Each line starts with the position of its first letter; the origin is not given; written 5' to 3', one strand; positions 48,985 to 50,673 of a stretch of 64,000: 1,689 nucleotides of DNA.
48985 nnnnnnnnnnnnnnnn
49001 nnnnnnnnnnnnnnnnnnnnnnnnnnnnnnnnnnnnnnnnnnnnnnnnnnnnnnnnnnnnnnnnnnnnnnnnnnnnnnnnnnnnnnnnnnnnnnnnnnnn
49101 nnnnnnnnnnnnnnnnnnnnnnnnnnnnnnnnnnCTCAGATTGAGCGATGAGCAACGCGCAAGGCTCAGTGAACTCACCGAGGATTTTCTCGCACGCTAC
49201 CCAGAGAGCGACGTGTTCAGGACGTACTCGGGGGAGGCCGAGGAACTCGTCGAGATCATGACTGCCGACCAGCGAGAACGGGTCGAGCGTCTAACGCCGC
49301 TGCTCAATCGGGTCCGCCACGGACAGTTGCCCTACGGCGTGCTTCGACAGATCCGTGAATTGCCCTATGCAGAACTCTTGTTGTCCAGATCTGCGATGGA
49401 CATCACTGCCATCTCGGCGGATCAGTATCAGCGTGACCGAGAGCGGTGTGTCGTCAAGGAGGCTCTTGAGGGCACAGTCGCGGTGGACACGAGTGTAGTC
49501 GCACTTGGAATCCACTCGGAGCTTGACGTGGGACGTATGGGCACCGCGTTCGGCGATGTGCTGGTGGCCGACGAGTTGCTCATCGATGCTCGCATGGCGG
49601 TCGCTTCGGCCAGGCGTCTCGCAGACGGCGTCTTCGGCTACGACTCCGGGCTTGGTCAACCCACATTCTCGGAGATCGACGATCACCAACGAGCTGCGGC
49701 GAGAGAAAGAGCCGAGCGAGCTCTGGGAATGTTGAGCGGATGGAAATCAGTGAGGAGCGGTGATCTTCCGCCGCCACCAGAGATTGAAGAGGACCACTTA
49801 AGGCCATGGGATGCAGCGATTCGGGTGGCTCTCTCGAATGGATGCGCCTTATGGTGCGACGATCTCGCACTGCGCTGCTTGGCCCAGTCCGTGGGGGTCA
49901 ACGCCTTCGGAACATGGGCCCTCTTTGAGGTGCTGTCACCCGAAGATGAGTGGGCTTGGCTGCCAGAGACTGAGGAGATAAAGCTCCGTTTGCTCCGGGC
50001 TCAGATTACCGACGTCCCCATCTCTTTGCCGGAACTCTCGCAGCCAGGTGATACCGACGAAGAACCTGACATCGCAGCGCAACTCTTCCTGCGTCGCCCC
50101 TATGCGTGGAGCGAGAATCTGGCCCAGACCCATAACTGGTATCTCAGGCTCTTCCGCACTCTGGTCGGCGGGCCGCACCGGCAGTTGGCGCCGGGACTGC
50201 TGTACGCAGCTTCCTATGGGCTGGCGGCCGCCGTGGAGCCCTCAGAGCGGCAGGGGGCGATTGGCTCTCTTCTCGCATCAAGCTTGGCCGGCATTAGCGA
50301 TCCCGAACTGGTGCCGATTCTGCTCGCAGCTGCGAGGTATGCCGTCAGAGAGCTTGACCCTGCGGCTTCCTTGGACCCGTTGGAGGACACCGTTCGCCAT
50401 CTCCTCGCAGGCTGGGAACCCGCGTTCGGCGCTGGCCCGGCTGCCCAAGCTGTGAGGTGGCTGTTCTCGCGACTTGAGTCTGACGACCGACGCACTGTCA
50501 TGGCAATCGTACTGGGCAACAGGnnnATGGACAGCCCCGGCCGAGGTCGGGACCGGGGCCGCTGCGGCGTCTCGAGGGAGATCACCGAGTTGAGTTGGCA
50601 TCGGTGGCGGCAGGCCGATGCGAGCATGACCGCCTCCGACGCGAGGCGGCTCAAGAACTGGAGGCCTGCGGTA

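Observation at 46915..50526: Island-borne 1203-aa DUF4062(TIR-like)-helical repeat-PIN protein: candidate novel single-gene defence system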

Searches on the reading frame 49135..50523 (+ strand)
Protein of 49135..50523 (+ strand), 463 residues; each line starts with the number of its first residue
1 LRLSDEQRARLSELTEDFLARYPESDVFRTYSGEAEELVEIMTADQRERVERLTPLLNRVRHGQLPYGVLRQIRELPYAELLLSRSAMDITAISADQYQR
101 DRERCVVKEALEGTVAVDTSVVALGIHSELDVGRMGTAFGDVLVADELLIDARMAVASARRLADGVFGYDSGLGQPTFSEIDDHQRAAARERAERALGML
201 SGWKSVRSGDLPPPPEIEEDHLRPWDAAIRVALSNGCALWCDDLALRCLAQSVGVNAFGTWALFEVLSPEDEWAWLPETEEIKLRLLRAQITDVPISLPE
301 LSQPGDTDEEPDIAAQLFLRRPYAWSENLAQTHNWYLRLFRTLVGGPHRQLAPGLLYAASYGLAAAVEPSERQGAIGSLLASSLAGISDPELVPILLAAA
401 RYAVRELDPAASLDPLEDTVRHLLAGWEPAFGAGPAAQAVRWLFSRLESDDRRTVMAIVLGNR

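Call 61: search_protein_families(library=pfam, alignment_id=A3, max_evalue=0.01)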
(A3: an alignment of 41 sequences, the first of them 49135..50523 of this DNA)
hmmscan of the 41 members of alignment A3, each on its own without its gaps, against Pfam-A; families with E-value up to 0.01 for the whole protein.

A. member 1, window:49135-50523:+ (463 aa): 1 family
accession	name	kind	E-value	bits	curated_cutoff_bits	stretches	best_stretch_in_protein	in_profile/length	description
PF20698.3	PIN-TPR-GreABC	-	9.5e-06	26.4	27.8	1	138-251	22-137/138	PIN domain associated with the TPR-GreAB-C-PIN system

B. families by the number of members that match (of 41 scanned): 24 families
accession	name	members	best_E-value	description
PF20698.3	PIN-TPR-GreABC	39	3e-12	PIN domain associated with the TPR-GreAB-C-PIN system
PF13271.11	DUF4062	38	1.3e-22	Domain of unknown function (DUF4062)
PF13428.12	TPR_14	18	5.5e-06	Tetratricopeptide repeat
PF14559.12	TPR_19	16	3.8e-09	Tetratricopeptide repeat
PF12895.13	ANAPC3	16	1.2e-05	Anaphase-promoting complex, cyclosome, subunit 3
PF13174.12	TPR_6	10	3.3e-06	Tetratricopeptide repeat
PF07719.23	TPR_2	7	4.3e-06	Tetratricopeptide repeat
PF25058.1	ARM_TT21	5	1.5e-05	Tetratricopeptide repeat protein 21 ARM repeat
PF07721.20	TPR_4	4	2.4e-05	Tetratricopeptide repeat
PF13676.11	TIR_2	3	7.1e-05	TIR domain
PF13181.12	TPR_8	3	0.001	Tetratricopeptide repeat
PF00515.34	TPR_1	2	8.5e-05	Tetratricopeptide repeat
PF13432.12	TPR_16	2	0.00013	Tetratricopeptide repeat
PF12569.14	NatA_aux_su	2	0.0019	N-terminal acetyltransferase A, auxiliary subunit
PF01048.26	PNP_UDP_1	1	7.3e-25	Phosphorylase superfamily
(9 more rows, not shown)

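Call 67: predict_structure(alignment_id=A3)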
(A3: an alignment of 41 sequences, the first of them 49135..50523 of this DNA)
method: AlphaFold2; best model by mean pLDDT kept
length: 463 residues; sequences in the alignment: 41
mean_pLDDT: 89.2   pTM: 0.86
mean pLDDT of the five models: 89.2, 88.7, 88.2, 87.1, 86.4
residues with pLDDT >= 90: 316; 70-90: 104; 50-70: 37; < 50: 6
segments of 3 or more residues with pLDDT < 50: 1-3, 304-306
pLDDT, mean of each block of 10 residues (from residue 1): 62 72 59 67 88 91 92 89 93 94 98 98 97 97 98 95 84 86 92 98 94 70 85 97 96 96 95 92 94 89 60 88 90 94 89 95 94 96 91 96 92 93 94 93 96 94 63
secondary structure, 60 per line:
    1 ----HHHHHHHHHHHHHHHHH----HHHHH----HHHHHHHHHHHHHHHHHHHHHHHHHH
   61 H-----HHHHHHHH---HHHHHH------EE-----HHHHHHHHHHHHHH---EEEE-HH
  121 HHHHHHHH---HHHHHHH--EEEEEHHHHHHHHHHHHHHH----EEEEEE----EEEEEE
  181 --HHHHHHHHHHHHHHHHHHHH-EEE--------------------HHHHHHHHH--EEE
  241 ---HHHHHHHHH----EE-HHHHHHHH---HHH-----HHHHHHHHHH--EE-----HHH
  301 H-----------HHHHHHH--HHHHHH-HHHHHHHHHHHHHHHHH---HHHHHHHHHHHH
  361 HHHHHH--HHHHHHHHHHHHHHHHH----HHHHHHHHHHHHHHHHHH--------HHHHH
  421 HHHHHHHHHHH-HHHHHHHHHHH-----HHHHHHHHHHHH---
elements in order: H5-21 H26-30 H35-61 H67-74 H78-83 H97-110 E114-117 H119-128 H132-138 E141-145 H146-160 E165-170 E175-180 H183-202 E204-206 H227-235 E238-240 H244-252 H260-267 H279-288 H298-301 H313-319 H322-327 H329-345 H349-366 H369-385 H390-407 H416-431 H433-443 H449-460

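Call 70: fold_search(model_id=the predicted structure, library=pdb)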
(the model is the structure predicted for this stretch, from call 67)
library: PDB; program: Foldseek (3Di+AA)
matches with E <= 10: 585; with E <= 0.001: 0
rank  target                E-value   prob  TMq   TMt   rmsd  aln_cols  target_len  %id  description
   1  9g25_K                1.2e-01  0.98  0.19  0.42  12.3       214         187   11  snR30 snoRNP - State 1 - Utp23-Krr1-deltaC3 (released 2025-06-18)
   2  5h4h_B                1.8e-01  0.99  0.22  0.58   4.9       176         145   13  Structure of PIN-domain protein (VapC4 toxin) from Pyrococcus horikoshii determined at 2.2 A resolution (released 2016-11-23)
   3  8gel_A                1.8e-01  0.11  0.12  0.11  22.6       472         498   13  Cryo-EM structure of synthetic tetrameric building block sC4 (released 2024-03-13)
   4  3i8o                  1.9e-01  0.99  0.18  0.49   8.0       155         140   18  A domain of a functionally unknown protein from Methanocaldococcus jannaschii DSM 2661. (released 2009-07-21)
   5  4c0p_D                1.9e-01  0.38  0.22  0.14  18.7       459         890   13  Unliganded Transportin 3 (released 2014-01-22)
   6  2mdt_MODEL_1_A        2.1e-01  0.99  0.19  0.61   5.2       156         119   15  a PilT N-terminus domain protein SSO1118 from hyperthemophilic archaeon Sulfolobus solfataricus P2 (released 2013-11-20)
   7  8ga7                  2.1e-01  0.12  0.15  0.14  26.9       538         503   13  Geometrically programmable nanomaterial construction using regularized protein building blocks (released 2024-03-13)
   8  5h7c_C                2.8e-01  0.30  0.18  0.21  27.1       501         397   12  Crystal structure of a repeat protein with two Protein A-DHR14 repeat modules (released 2017-06-28)
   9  4ui9_O                2.8e-01  0.18  0.16  0.12  18.0       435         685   12  Atomic structure of the human Anaphase-Promoting Complex (released 2015-06-17)
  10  5a31_O                2.8e-01  0.18  0.16  0.12  18.0       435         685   12  Structure of the human APC-Cdh1-Hsl1-UbcH10 complex. (released 2015-11-18)
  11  7rdr_A                2.8e-01  0.16  0.15  0.15  21.7       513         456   13  Circular tandem repeat protein with novel repeat topology and enhanced subunit contact surfaces (released 2021-09-01)
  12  5unm_C                2.9e-01  0.44  0.15  0.22   9.2       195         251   12  LarE, a sulfur transferase involved in synthesis of the cofactor for lactate racemase, substrate free form with flexib (released 2017-08-23)
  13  8clk_D                3.7e-01  0.08  0.11  0.11  22.9       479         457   12  TFIIIC TauA complex (released 2023-06-21)
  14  1y82_B                3.9e-01  0.99  0.23  0.63   4.7       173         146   12  Conserved hypothetical protein Pfu-367848-001 from Pyrococcus furiosus (released 2005-01-25)
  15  6tyl_F                3.9e-01  0.16  0.16  0.16  18.5       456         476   12  Crystal structure of mammalian Ric-8A:Galpha(i):nanobody complex (released 2020-03-11)
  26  1y82_D                6.4e-01  0.94  0.21  0.58   4.7       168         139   14  Conserved hypothetical protein Pfu-367848-001 from Pyrococcus furiosus (released 2005-01-25)
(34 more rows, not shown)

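Call 83: search_protein_representatives(protein=window:49135-50523:+)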
Query: 463 residues. Proteins with E-value up to 0.001 (for the whole library): 605; up to 1e-10: 351; up to 1e-30: 47. The best 150 are listed.
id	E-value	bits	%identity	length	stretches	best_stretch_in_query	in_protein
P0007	4.0e-149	513.9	55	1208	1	2-460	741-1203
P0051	1.2e-118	413.4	47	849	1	2-463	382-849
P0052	2.6e-114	399.1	46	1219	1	1-463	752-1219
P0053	1.3e-112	393.5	48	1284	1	1-422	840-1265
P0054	7.3e-111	387.7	47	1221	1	2-462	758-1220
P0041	2.7e-107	376.0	46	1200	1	3-458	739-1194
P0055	1.1e-106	374.0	46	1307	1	3-462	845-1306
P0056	4.9e-106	371.8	44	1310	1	2-462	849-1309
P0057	3.1e-102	359.3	44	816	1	3-459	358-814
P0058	7.1e-101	354.8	52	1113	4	1-203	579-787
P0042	3.6e-100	352.5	43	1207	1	7-463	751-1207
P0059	2.2e-96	340.0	52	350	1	116-463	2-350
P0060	1.0e-93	331.2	40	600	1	3-461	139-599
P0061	1.2e-87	311.3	40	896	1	3-461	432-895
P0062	4.7e-87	309.2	61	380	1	84-334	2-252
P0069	2.1e-72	260.9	39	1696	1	3-461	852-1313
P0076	7.7e-62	226.1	39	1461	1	3-459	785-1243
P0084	1.6e-50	188.8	36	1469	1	3-460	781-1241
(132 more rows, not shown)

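Call 86: search_protein_families(library=pfam, alignment_id=A5, max_evalue=0.001)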
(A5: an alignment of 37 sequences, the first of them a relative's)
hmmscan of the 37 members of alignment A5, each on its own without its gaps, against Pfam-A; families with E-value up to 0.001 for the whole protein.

A. member 1, P0053 (1284 aa): 2 families
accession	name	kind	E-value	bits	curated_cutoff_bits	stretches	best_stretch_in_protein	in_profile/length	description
PF20698.3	PIN-TPR-GreABC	-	1.3e-08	35.6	27.8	1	976-1094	20-137/138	PIN domain associated with the TPR-GreAB-C-PIN system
PF12895.13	ANAPC3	-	0.00079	20.1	27.2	0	650-705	21-76/82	Anaphase-promoting complex, cyclosome, subunit 3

B. families by the number of members that match (of 37 scanned): 41 families (the first 25 are shown)
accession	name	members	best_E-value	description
PF20698.3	PIN-TPR-GreABC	35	2.9e-16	PIN domain associated with the TPR-GreAB-C-PIN system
PF01048.26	PNP_UDP_1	17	8.5e-30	Phosphorylase superfamily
PF14559.12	TPR_19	10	7.8e-10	Tetratricopeptide repeat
PF13174.12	TPR_6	7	4.5e-08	Tetratricopeptide repeat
PF12895.13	ANAPC3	7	1.1e-06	Anaphase-promoting complex, cyclosome, subunit 3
PF12728.13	HTH_17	5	4.5e-10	Helix-turn-helix domain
PF00376.29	MerR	4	5e-08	MerR family regulatory protein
PF13428.12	TPR_14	4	8.1e-08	Tetratricopeptide repeat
PF12802.13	MarR_2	4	2.2e-06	MarR family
PF13412.12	HTH_24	4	1.9e-05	Winged helix-turn-helix DNA-binding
PF13432.12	TPR_16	3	1.4e-08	Tetratricopeptide repeat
PF13411.12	MerR_1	3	4.3e-06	MerR HTH family regulatory protein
PF09339.16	HTH_IclR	3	3e-05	IclR helix-turn-helix domain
PF14280.11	DUF4365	2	2.5e-31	Domain of unknown function (DUF4365)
PF07719.23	TPR_2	2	3.5e-06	Tetratricopeptide repeat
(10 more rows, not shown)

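Call 104: find_homologous_proteins(query=A5, max_evalue=1e-10)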
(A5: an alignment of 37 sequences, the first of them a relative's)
Query A5 (37 sequences) (1284 aa, profile of the alignment): 18 proteins with E <= 1e-10 among 8000 candidates.
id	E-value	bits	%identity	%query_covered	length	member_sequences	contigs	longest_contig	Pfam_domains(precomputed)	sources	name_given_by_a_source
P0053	0.0e+0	1125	100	100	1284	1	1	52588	PF20698.4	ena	-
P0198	0.0e+0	1091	86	99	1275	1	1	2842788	PF20698.4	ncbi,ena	-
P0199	0.0e+0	1042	75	100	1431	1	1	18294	PF08357.17,PF13676.12,PF20698.4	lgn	-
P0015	6.9e-296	1003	50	80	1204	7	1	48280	PF14559.13,PF13271.12,PF13428.13,PF20698.4,PF07719.24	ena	-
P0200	4.4e-293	994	53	80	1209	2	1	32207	PF13271.12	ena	-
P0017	1.7e-288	979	49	80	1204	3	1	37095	PF13271.12,PF20698.4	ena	-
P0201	1.6e-280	952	49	79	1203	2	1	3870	PF14559.13,PF13271.12,PF13428.13,PF13174.13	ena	-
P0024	6.9e-280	950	46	77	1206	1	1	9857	PF13271.12,PF20698.4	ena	-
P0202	3.9e-200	686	89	54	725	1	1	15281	PF14559.13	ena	-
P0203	9.1e-182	625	25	55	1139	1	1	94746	PF20698.4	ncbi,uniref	ncbi:hypothetical protein ABZZ37_26800 [Streptomyces sp. NPDC006464]|uniref:PIN domain-containing pr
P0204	1.1e-181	625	24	76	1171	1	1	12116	PF14280.12,PF20698.4,PF11848.14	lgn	-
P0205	3.9e-157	544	26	54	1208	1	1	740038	PF20698.4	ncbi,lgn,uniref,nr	ncbi:hypothetical protein CLV35_1001 [Motilibacter peucedani]|uniref:PIN domain-containing protein n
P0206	2.6e-49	186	-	-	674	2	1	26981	PF13176.13,PF24885.2,PF13428.13,PF13374.13,PF14559.13,PF17874.8,PF00515.35,PF13424.13,PF01048.27,PF13432.13,PF13181.13,PF07719.24,PF13174.13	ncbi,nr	ncbi:MAG: tetratricopeptide repeat protein [Myxococcaceae bacterium]|nr:tetratricopeptide repeat pro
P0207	3.7e-16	77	24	29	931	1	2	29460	PF03704.24,PF09976.16,PF25060.1,PF13414.13,PF01535.27,PF12569.15,PF09613.17,PF23241.2,PF07721.21,PF24575.2,PF00515.35,PF13424.13,PF13429.13,PF14561.13,PF07719.24,PF13174.13,PF20308.5,PF25063.1,PF14853.13,PF13431.13,PF23914.2,PF13525.13,PF25062.2,PF12583.15,PF20225.5,PF25058.2,PF23300.4,PF13176.13,PF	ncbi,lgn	-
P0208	1.3e-14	71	-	-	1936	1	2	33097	PF25060.1,PF13414.13,PF12569.15,PF02259.30,PF00515.35,PF13424.13,PF13429.13,PF07719.24,PF13174.13,PF25063.1,PF13431.13,PF23914.2,PF25062.2,PF25058.2,PF13176.13,PF13428.13,PF25064.2,PF14559.13,PF13371.13,PF12895.14,PF21033.5,PF13432.13,PF09295.17,PF13181.13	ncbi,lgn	-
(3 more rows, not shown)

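Call 105: fold_search(model_id=the predicted structure, library=viral)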
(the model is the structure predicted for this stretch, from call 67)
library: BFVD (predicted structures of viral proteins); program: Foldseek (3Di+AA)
matches with E <= 10: 194; with E <= 0.001: 0
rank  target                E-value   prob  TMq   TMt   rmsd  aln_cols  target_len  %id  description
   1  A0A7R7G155            1.6e-01  1.00  0.19  0.20   5.8       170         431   13  (no name in the UniProt tables at hand)
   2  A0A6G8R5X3            3.5e-01  0.07  0.11  0.06  26.6       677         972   11  Uncharacterized protein [Synechococcus phage S-N03]
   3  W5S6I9                3.7e-01  0.08  0.11  0.12  24.7       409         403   15  Uncharacterized protein [Pithovirus sibericum]
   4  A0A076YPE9            4.0e-01  0.10  0.13  0.13  23.4       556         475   10  Tape masure protein [Staphylococcus phage P108]
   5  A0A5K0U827            7.0e-01  0.18  0.17  0.21  16.6       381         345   11  Gamma-soluble NSF attachment protein (Fragment) [Yasminevirus sp. GU-2018]
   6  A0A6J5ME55            8.3e-01  0.12  0.17  0.14  17.3       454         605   12  Glycosyltransferase, DXD sugar-binding motif [uncultured Caudovirales phage]
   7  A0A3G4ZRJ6            9.0e-01  0.08  0.14  0.15  19.4       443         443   12  Ankyrin repeat protein [Dasosvirus sp.]
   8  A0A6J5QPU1            9.8e-01  0.28  0.17  0.13  13.0       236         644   14  Uncharacterized protein [uncultured Caudovirales phage]
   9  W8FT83                9.8e-01  0.05  0.13  0.09  26.3       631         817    8  (no name in the UniProt tables at hand)
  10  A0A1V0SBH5            1.1e+00  0.10  0.15  0.11  18.3       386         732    9  U-box domain protein [Catovirus CTV1]
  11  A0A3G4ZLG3            1.1e+00  0.05  0.12  0.10  23.9       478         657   10  Uncharacterized protein [Terrestrivirus sp.]
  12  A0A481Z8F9            1.3e+00  0.06  0.14  0.12  20.1       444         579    9  Uncharacterized protein [Pithovirus LCPAC302]
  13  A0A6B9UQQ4            1.3e+00  0.09  0.16  0.16  18.9       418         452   14  (no name in the UniProt tables at hand)
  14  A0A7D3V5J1            1.3e+00  0.04  0.10  0.09  22.4       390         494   12  Tetratricopeptide repeat protein [Fadolivirus FV1/VV64]
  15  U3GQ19                1.6e+00  0.11  0.16  0.13  15.0       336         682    9  Glycoprotein H [Suid betaherpesvirus 2]
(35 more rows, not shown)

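Call 106: search_dna_similar(query=window:49135-50523:+, collection=plasmids, mode=protein, max_evalue=0.001, max_rows=25)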
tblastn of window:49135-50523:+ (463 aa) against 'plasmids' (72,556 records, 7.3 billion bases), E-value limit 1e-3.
Records with a match: 1; places in all: 1; records where one place covers at least 80% of the query: 0.
Best place of each record, by identity: <60% 1.
By first word of the organism name: Streptomyces 1.
By predicted mobility (MOB-suite, as given by PLSDB): mobilizable 1.
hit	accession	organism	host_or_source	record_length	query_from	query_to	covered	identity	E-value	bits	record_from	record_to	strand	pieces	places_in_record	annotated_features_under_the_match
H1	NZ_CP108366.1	Streptomyces sp. NBC_01340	-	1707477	225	348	27%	32.3%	1e-4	53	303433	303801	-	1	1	none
